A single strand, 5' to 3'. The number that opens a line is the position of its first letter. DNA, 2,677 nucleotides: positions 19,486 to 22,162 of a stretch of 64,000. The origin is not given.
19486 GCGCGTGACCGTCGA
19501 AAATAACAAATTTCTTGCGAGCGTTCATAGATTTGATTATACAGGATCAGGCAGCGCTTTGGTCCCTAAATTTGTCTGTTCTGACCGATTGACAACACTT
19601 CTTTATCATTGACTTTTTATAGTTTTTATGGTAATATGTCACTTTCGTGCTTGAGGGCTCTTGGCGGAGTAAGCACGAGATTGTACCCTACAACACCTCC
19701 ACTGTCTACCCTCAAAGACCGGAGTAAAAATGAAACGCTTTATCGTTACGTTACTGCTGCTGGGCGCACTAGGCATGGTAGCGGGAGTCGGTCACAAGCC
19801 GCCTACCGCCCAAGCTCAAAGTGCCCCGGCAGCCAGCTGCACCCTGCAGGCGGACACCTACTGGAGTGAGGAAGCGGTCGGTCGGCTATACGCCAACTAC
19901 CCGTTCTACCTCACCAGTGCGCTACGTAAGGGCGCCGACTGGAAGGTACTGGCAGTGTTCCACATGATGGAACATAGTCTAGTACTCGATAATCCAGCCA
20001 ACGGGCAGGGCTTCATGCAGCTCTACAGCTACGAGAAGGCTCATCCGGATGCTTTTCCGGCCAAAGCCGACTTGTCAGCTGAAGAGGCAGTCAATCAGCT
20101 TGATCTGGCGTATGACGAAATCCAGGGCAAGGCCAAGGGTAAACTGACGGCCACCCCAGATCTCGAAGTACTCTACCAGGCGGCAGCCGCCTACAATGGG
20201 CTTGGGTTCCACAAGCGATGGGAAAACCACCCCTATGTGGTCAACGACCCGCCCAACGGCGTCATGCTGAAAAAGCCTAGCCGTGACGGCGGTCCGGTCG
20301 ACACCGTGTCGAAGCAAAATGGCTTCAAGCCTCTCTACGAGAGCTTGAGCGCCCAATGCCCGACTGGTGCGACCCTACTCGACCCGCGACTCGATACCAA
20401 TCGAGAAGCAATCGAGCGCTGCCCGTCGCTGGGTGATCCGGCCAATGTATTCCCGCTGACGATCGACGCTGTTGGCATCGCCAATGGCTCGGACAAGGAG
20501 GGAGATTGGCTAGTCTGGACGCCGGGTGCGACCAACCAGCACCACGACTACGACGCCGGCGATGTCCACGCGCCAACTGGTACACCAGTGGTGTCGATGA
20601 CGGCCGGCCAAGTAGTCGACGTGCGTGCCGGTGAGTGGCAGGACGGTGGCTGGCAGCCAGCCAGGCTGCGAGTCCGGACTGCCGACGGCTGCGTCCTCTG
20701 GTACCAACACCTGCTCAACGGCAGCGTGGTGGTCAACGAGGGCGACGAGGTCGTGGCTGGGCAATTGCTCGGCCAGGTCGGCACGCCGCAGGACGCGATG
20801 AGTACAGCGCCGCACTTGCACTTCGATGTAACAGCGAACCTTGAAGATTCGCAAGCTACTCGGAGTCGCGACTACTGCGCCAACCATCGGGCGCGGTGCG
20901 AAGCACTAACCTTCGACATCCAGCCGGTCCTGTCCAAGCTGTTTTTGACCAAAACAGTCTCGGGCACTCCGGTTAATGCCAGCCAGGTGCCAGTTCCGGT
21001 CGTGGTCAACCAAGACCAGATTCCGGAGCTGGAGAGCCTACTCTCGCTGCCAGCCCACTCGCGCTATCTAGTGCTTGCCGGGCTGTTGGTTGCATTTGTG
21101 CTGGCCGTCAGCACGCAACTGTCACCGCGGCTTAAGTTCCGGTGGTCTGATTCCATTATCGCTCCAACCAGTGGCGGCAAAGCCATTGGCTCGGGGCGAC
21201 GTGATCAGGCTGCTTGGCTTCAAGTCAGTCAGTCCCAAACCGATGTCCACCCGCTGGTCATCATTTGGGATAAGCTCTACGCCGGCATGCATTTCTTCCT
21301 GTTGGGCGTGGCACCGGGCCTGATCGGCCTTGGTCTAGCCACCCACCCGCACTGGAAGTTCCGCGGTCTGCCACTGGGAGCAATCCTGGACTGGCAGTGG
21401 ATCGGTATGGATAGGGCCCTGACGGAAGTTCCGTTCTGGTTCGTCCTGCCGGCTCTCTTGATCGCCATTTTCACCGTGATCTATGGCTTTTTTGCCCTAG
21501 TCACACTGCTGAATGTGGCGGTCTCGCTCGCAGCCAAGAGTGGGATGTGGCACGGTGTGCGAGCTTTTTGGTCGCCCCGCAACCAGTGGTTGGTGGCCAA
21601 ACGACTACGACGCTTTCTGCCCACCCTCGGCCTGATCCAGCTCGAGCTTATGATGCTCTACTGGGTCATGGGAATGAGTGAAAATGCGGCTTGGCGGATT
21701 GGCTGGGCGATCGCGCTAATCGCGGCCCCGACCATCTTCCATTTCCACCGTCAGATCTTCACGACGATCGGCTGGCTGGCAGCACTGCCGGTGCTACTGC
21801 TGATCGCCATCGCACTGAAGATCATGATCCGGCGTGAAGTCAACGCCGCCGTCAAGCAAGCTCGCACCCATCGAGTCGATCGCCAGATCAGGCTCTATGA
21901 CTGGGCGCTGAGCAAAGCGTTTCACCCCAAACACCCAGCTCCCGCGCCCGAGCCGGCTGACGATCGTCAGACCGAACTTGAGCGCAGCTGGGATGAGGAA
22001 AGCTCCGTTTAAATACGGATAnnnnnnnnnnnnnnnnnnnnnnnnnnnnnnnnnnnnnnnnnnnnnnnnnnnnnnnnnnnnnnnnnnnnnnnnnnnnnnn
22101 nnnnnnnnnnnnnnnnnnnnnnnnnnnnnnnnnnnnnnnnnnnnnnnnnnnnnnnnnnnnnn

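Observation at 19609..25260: Two paralogous secreted M23 peptidases with membrane anchors flank an acidic repeat protein and share a switch-like 3'-UTR motif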

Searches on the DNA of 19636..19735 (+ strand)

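Call 115: build_rna_model(alignment_id=A3, structure=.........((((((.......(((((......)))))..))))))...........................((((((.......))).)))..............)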
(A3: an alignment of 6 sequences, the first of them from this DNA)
Model R2 built from alignment A3 (6 sequences, 107 columns); structure: as given.
model positions 99; base pairs 17; branch points 1; effective number of sequences 2.41; information 0.59 bits per position. Calibrated on 0.2 Mb of random sequence (short: E-values are rough).
structure used (alignment columns):
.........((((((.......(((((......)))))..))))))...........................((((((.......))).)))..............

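Call 116: search_with_rna_model(model_id=R2, sources=[window, L001, L007, L009, L012, L013, L015, L021, L025], max_evalue=1)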
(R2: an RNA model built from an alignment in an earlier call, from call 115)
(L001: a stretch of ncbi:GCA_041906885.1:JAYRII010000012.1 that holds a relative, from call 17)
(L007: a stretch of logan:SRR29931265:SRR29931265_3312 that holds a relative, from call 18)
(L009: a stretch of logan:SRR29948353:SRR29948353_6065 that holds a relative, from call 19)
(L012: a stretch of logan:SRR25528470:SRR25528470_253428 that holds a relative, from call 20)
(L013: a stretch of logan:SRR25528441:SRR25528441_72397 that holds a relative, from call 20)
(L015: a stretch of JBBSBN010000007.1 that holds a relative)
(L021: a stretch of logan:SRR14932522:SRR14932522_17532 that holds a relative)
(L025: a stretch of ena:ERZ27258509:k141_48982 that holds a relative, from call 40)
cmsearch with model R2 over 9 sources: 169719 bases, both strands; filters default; matches with E-value up to 1: 7.
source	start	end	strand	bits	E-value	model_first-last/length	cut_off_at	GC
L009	9909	10006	+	104.5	1.4e-34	1-99/99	no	0.47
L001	9910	10006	+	96.8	9.6e-32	1-99/99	no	0.49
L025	1425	1522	+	91.4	8.8e-30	1-99/99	no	0.5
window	19636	19735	+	76.8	1.9e-24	1-99/99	no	0.48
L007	6308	6412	+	75.2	7.6e-24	1-99/99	no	0.53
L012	4474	4564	+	58.8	7.6e-18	1-99/99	no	0.4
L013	217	307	+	58.8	7.6e-18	1-99/99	no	0.4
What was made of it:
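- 19644..19729 (+): Conserved 5' leader of M23-A. P1 hairpin pairs 19644-19653 with 19670-19679 and carries a GAGGG bulge at 19653-19657. P2 pairs CCUCC (19696-19700) and GUCU (19704-19707) with AGAC (19716-19719) and the SD GGAG (19721-19724). The P2 loop holds CCCUC (19709-19713). Model R2 hits only upstream of M23-A orthologues (call 116).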

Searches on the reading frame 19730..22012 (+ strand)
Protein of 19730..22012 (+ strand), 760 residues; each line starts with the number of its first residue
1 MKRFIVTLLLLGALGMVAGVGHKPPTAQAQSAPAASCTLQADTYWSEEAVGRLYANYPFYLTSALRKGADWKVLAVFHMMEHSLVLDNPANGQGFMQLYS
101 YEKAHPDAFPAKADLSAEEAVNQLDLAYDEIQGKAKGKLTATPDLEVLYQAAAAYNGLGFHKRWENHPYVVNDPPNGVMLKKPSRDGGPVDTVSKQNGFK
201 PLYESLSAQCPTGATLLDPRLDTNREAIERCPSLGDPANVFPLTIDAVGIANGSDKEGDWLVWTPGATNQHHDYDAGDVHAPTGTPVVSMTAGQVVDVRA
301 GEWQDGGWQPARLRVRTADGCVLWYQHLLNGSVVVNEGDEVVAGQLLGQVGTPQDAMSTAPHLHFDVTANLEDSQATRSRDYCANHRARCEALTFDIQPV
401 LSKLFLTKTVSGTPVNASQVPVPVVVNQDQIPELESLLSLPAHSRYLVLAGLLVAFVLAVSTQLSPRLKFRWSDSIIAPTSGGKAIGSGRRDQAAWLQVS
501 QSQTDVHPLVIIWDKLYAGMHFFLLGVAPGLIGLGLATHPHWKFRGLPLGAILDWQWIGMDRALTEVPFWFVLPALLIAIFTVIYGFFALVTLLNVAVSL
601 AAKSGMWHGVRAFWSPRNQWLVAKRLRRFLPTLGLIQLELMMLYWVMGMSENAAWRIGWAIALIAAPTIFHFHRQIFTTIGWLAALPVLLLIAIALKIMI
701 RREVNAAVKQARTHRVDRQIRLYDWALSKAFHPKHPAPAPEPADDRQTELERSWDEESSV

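Call 7: search_protein_families(library=pfam, proteins=[window:19730-22012:+], max_evalue=0.1)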
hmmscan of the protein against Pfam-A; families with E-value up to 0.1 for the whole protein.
window:19730-22012:+ (760 aa): 2 families
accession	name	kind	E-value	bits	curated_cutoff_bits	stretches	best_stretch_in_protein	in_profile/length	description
PF01551.29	Peptidase_M23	-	1.2e-14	54.7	28.7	1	278-370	7-90/96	Peptidase family M23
PF24378.1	DUF7534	-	0.048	14.3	28.4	1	2-30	2-30/57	Family of unknown function (DUF7534)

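Call 15: find_encoding_contigs(protein=window:19730-22012:+, flank=10000, max_places=10)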
Protein window:19730-22012:+ (760 aa): no gene with exactly this product is on record in the collection.

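Call 16: find_homologous_proteins(query=window:19730-22012:+)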
Query window:19730-22012:+ (760 aa): 14 proteins with E <= 0.001 among 8000 candidates.
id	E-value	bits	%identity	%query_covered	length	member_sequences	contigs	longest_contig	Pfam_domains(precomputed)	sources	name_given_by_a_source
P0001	0.0e+0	1762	100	100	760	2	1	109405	PF01551.30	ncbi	-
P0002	0.0e+0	1314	73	100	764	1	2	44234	PF01551.30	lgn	-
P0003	0.0e+0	1219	70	100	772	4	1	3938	PF01551.30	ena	-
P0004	0.0e+0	1197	67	100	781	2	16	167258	PF01551.30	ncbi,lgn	-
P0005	0.0e+0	1196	67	100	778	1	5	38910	PF01551.30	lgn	-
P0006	0.0e+0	1147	64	100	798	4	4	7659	PF01551.30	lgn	-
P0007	3.9e-18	83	38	22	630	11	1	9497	PF01551.30,PF13406.12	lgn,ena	-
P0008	1.5e-6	45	42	12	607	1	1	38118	PF01551.30,PF12697.14,PF00561.27,PF12146.16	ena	-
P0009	2.2e-5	41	42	13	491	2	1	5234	PF01551.30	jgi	jgi:murein DD-endopeptidase MepM/ murein hydrolase activator NlpD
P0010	2.6e-4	37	36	18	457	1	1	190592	PF01551.30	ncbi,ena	-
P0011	2.7e-4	37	40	12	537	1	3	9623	PF01551.30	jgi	jgi:murein DD-endopeptidase MepM/ murein hydrolase activator NlpD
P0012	3.4e-4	37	34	14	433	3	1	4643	PF01551.30,PF24568.2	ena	-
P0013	3.6e-4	37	41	12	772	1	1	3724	PF01551.30,PF01476.27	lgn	-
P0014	8.8e-4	36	34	12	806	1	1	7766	PF01551.30,PF01476.27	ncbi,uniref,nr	ncbi:MAG: peptidoglycan DD-metalloendopeptidase family protein [Okeania sp. SIO3B5]|uniref:peptidogl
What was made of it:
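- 19730..22012 (+): M23-A, 760 aa. Domains in order: signal peptide; helical N-domain with lytic-transglycosylase-like motifs (E81-x-S83, GFMQ 94-97, AYNG 154-157, YVV 169-171); M23 domain (aa ~270-370); conserved polytopic membrane domain (aa ~440-705). Six orthologues at 64-100% identity (call 16).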

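Call 17: find_encoding_contigs(protein=P0004, flank=10000, max_places=6)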
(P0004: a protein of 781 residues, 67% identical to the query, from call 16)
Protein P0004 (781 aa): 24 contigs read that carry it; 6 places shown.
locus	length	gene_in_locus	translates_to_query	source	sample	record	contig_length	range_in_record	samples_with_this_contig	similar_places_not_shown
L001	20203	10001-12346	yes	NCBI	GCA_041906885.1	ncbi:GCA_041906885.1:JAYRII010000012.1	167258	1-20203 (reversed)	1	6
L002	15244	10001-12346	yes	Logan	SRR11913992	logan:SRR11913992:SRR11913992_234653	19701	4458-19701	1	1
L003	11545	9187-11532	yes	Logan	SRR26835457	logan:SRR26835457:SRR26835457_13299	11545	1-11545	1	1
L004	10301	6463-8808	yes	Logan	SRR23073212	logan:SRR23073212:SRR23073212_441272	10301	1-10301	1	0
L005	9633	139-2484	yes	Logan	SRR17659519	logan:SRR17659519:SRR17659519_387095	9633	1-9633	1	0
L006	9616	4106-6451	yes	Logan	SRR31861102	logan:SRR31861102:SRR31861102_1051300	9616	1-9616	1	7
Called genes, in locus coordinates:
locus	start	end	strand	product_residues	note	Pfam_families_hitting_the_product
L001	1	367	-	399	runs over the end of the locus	PF00579:tRNA-synt_1b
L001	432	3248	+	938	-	PF00912:Transgly, PF00905:Transpeptidase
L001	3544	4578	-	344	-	PF27675:YCF81_N (weak)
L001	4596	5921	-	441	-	PF18073:Zn_ribbon_LapB, PF13481:AAA_25, PF03796:DnaB_C, PF06745:ATPase, PF13191:AAA_16 (weak), PF13479:AAA_24 (weak), PF00004:AAA (weak), PF13541:ChlI, +1 more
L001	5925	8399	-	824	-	PF02861:Clp_N, PF23569:NBD_SMAX1 (weak), PF00004:AAA, PF17871:AAA_lid_9, PF00004:AAA, PF07724:AAA_2, PF07728:AAA_5, PF10431:ClpB_D2-small, +11 more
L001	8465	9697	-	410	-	PF08529:NusA_N, PF13184:KH_NusA_1st, PF26594:KH_NusA_2nd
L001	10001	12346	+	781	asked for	PF01551:Peptidase_M23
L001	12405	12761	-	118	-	PF08378:NERD (faint), PF02021:UPF0102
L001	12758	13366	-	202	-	PF01351:RNase_HII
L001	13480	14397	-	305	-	PF00215:OMPdecase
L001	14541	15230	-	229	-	PF01245:Ribosomal_L19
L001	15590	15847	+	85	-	PF01527:HTH_Tnp_1 (faint), PF13384:HTH_23 (weak), PF02796:HTH_7 (weak)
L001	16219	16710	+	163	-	PF00665:rve, PF13683:rve_3, PF13333:rve_2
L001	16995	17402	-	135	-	PF00903:Glyoxalase, PF22677:Ble-like_N, PF18029:Glyoxalase_6 (weak)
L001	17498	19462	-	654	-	PF18885:DUF5648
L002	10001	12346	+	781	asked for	PF01551:Peptidase_M23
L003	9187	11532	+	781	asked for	PF01551:Peptidase_M23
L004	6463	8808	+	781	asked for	PF01551:Peptidase_M23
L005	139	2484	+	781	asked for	PF01551:Peptidase_M23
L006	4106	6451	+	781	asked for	PF01551:Peptidase_M23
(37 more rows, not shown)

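Call 18: find_encoding_contigs(protein=P0002, flank=10000, max_places=3)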
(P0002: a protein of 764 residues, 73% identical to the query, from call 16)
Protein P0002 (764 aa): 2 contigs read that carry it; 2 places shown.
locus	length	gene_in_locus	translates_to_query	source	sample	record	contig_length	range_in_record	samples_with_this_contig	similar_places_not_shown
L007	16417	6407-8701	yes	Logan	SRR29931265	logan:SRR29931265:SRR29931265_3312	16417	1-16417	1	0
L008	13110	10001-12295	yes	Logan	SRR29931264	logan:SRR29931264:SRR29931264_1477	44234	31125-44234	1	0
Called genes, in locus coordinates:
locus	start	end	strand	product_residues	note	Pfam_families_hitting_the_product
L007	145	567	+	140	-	PF01649:Ribosomal_S20p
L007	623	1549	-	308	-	PF06144:DNA_pol3_delta, PF21694:DNA_pol3_delta_C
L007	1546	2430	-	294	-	PF01149:Fapy_DNA_glyco, PF06831:H2TH, PF06827:zf-FPG_IleRS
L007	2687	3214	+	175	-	-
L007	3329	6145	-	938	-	PF02739:5_3_exonuc_N, PF01367:5_3_exonuc, PF01612:DNA_pol_A_exo1, PF00476:DNA_pol_A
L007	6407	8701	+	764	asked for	PF01551:Peptidase_M23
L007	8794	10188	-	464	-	-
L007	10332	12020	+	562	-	PF01551:Peptidase_M23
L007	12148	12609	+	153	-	-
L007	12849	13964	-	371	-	PF03979:Sigma70_r1_1, PF00140:Sigma70_r1_2, PF04542:Sigma70_r2, PF04539:Sigma70_r3, PF04545:Sigma70_r4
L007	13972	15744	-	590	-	PF01807:Zn_ribbon_DnaG, PF08275:DNAG_N, PF01751:Toprim, PF13155:Toprim_2, PF13662:Toprim_4, PF10410:DnaB_bind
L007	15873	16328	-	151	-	-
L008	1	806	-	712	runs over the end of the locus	PF01138:RNase_PH, PF03725:RNase_PH_C, PF03726:PNPase, PF01138:RNase_PH, PF00013:KH_1, PF00575:S1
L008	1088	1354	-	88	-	PF00312:Ribosomal_S15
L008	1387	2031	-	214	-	PF01509:TruB_N, PF16198:TruB_C_2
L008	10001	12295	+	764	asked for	PF01551:Peptidase_M23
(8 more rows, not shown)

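Call 19: find_encoding_contigs(protein=P0005, flank=10000, max_places=3)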
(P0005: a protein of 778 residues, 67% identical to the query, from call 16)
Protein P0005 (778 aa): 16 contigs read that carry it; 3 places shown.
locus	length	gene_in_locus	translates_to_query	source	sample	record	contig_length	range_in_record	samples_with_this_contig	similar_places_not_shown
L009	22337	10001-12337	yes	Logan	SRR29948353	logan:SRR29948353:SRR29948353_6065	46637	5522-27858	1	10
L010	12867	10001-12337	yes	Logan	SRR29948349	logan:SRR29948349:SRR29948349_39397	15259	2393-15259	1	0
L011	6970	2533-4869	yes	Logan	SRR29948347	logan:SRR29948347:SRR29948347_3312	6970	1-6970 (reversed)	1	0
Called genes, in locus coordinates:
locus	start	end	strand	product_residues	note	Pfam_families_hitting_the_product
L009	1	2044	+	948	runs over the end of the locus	PF00912:Transgly, PF00905:Transpeptidase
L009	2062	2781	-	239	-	PF00005:ABC_tran, PF13304:AAA_21 (faint)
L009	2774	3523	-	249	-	PF00528:BPD_transp_1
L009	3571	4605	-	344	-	PF27675:YCF81_N (weak)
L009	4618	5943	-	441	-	PF18073:Zn_ribbon_LapB, PF13481:AAA_25, PF03796:DnaB_C (weak), PF06745:ATPase, PF23442:DUF7125 (weak), PF13191:AAA_16 (weak), PF13401:AAA_22 (weak), PF13541:ChlI, +2 more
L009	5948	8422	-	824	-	PF02861:Clp_N, PF23569:NBD_SMAX1 (weak), PF00004:AAA, PF17871:AAA_lid_9, PF00004:AAA, PF07724:AAA_2, PF07728:AAA_5, PF10431:ClpB_D2-small, +6 more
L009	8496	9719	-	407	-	PF08529:NusA_N, PF13184:KH_NusA_1st, PF26594:KH_NusA_2nd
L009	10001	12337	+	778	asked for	PF01551:Peptidase_M23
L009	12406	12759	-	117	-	PF02021:UPF0102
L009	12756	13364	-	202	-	PF01351:RNase_HII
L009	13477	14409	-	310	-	PF00215:OMPdecase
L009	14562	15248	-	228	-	PF01245:Ribosomal_L19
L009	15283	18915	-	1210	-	PF02811:PHP, PF07733:DNA_pol3_alpha, PF17657:DNA_pol3_finger, PF14579:HHH_6, PF01336:tRNA_anti-codon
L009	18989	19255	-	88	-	PF18910:DUF5665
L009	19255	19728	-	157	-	-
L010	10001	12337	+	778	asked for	PF01551:Peptidase_M23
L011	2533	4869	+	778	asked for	PF01551:Peptidase_M23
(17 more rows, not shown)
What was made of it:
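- M23-A also occurs at a second locus (calls 17, 19).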

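Call 20: find_encoding_contigs(protein=P0006, flank=10000, max_places=3)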
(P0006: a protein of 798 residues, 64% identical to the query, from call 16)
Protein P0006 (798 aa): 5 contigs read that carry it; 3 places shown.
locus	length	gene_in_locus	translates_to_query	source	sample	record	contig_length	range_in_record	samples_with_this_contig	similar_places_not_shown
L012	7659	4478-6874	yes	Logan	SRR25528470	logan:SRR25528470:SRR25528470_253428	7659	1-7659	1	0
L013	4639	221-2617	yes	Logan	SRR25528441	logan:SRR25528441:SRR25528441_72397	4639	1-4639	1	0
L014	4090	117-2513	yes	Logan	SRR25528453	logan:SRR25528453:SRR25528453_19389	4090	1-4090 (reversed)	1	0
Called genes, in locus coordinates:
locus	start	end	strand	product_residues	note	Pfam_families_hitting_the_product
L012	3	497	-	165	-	?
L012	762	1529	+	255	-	PF13560:HTH_31, PF01381:HTH_3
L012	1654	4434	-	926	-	PF02739:5_3_exonuc_N, PF01367:5_3_exonuc, PF01612:DNA_pol_A_exo1, PF22619:DNA_polI_exo1 (weak), PF00476:DNA_pol_A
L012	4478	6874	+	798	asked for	PF01551:Peptidase_M23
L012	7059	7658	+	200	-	?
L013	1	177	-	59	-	?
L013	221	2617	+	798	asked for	PF01551:Peptidase_M23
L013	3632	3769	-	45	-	-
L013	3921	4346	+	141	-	-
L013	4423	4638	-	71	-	?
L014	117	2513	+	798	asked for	PF01551:Peptidase_M23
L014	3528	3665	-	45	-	-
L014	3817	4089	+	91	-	?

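Call 40: find_encoding_contigs(protein=P0003, flank=5000, max_places=3)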
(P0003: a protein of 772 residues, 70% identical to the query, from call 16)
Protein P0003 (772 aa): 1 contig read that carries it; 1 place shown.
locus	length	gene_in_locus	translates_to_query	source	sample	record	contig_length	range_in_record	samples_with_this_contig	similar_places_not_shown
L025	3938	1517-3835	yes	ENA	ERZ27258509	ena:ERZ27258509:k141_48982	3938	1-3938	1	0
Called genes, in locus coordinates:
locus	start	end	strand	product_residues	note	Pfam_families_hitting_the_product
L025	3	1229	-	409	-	?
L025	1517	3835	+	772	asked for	PF01551:Peptidase_M23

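Call 54: search_solved_structures(query=window:19730-22012:+, max_evalue=1)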
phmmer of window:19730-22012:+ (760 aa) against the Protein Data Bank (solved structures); distinct sequences matched with E-value up to 1: 13.
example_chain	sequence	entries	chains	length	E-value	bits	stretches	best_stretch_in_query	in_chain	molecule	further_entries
4qp5_A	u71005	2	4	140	2.6e-07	32.4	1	278-371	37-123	Lysostaphin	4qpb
5nmy_A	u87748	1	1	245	9.4e-07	30.5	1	278-371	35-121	Lysostaphin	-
4lxc_A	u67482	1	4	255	1e-06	30.4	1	278-371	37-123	Lysostaphin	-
9gy1_A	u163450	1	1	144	2.9e-06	28.9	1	277-369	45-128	Peptidase, M23 family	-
5j1l_A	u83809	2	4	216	1.4e-05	26.6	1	272-368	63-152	ToxR-activated gene (TagE)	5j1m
3nyy_A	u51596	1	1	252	0.0001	23.8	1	257-353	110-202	Putative glycyl-glycine endopeptidase lytM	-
6smk_A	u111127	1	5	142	0.00014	23.3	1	272-370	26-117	Peptidase_M23 domain-containing protein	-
7qrl_A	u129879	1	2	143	0.00082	20.8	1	273-367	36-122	DipM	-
7qrl_C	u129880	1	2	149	0.00089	20.7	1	273-367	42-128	DipM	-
9k2v_E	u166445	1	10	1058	0.0015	19.9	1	271-370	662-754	Internal protein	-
2hsi_A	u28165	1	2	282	0.006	18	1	274-370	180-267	Putative peptidase M23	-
4rny_A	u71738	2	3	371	0.24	12.7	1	324-370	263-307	Conserved hypothetical secreted protein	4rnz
3uz0_B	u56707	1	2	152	0.59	11.4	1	314-368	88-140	Stage II sporulation protein Q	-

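Call 66: predict_structure(alignment_id=A4)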
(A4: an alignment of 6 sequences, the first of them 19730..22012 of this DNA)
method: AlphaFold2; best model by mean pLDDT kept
length: 760 residues; sequences in the alignment: 6
mean_pLDDT: 35.9   pTM: 0.20
mean pLDDT of the five models: 35.9, 34.6, 34.1, 33.9, 33.5
residues with pLDDT >= 90: 0; 70-90: 0; 50-70: 90; < 50: 670
segments of 3 or more residues with pLDDT < 50: 1-4, 10-291, 300-311, 319-337, 343-440, 463-517, 539-576, 585-587, 592-687, 706-709, 711-715, 717-719, 726-748, 750-752, 754-760
pLDDT, mean of each block of 10 residues (from residue 1): 45 40 27 24 25 30 29 36 27 27 33 38 42 32 37 37 29 26 25 23 27 30 34 32 23 23 23 21 29 54 33 50 40 44 43 26 22 30 30 24 23 26 23 36 59 58 43 36 28 30 38 47 50 50 29 28 32 46 48 45 36 37 37 37 41 42 39 36 47 60 51 48 50 36 43 41
secondary structure, 60 per line:
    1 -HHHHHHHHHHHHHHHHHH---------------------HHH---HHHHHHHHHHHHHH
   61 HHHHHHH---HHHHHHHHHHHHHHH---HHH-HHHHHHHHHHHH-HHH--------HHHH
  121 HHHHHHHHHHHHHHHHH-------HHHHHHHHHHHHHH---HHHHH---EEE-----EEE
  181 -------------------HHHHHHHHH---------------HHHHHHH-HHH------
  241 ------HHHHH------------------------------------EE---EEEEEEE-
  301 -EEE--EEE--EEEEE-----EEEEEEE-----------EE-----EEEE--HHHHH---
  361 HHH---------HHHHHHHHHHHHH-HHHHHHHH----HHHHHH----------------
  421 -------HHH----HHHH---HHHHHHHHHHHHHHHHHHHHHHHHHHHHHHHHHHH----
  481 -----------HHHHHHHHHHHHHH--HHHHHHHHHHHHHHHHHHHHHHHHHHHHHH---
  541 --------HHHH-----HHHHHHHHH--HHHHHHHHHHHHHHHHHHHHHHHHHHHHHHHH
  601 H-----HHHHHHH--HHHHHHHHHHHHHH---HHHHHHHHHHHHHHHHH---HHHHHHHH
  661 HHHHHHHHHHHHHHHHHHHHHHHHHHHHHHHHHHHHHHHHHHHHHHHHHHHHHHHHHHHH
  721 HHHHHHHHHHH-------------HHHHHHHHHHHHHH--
elements in order (helices of 4 or more, strands of 3 or more residues): H2-19 H47-67 H71-85 H93-104 H117-137 H145-158 H162-166 E170-172 E178-180 H200-208 H224-230 H247-251 E293-299 E302-304 E307-309 E312-316 E322-328 E347-350 H353-357 H373-385 H387-394 H399-404 H435-438 H442-476 H492-505 H508-537 H549-552 H558-566 H569-601 H607-613 H616-629 H633-649 H653-731 H745-758
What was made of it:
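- On Peptidase family M23 (LytM/lysostaphin type): The full-length model was too poor to check the geometry (pLDDT 36, call 66).
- Tried and rejected: The full-length AlphaFold model of M23-A failed (pLDDT 36, six-sequence alignment, call 66), so I did no fold search on it.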

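Call 89: search_protein_families(library=phrogs, proteins=[window:19730-22012:+], max_evalue=0.01)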
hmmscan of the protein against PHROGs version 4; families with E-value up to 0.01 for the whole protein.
window:19730-22012:+ (760 aa): 13 families
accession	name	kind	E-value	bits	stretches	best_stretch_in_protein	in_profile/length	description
phrog_6700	-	lysis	2.9e-13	48.7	1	258-378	2609-2722/2898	endolysin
phrog_7767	-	other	5.4e-13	50.1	1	277-382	24-121/194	metallo-endopeptidase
phrog_21656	-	other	3.2e-09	36.4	1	271-370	634-732/1022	peptidase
phrog_3084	-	lysis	5.6e-08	33.2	1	269-376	22-125/468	endolysin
phrog_28672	-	other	1.3e-07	31.6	1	276-367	290-373/397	metallo-endopeptidase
phrog_10030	-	tail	3.4e-07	28.9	1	274-368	1914-2006/2105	tail length tape measure protein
phrog_880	-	lysis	6e-07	30.2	1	277-368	32-120/435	endolysin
phrog_3578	-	lysis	2.5e-06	28.1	1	302-375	275-344/405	endolysin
phrog_16615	-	other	8.8e-06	25.8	1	275-370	420-507/529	peptidase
phrog_1067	-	head and packaging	0.00032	20.3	1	266-387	757-867/991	minor head protein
phrog_14988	-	other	0.0013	19.5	1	321-377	84-136/272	peptidase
phrog_11037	-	unknown function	0.0029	17.9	1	240-384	168-300/365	-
phrog_4070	-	tail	0.0049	16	1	301-373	648-715/989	tail length tape measure protein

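Call 109: search_protein_families(library=ncbifam, proteins=[window:19730-22012:+], max_evalue=0.01)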
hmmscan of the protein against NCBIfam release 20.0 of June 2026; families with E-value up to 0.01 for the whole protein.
window:19730-22012:+ (760 aa): 4 families
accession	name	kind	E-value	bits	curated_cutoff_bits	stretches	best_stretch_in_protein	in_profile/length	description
NF050804.1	CellDivDipMCaul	equivalog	1.4e-05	24.1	900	1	274-367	528-613/634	cell division endopeptidase DipM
NF004799.0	PRK06148.1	subfamily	7.9e-05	20.8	1128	1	278-374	445-544/1015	hypothetical protein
NF053825.1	PdgNdpepShyA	equivalog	0.0016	17.2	700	1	273-372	295-385/425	peptidoglycan DD-endopeptidase ShyA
NF008652.0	PRK11649.1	equivalog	0.0024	16.7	341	1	278-370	317-400/439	murein DD-endopeptidase MepM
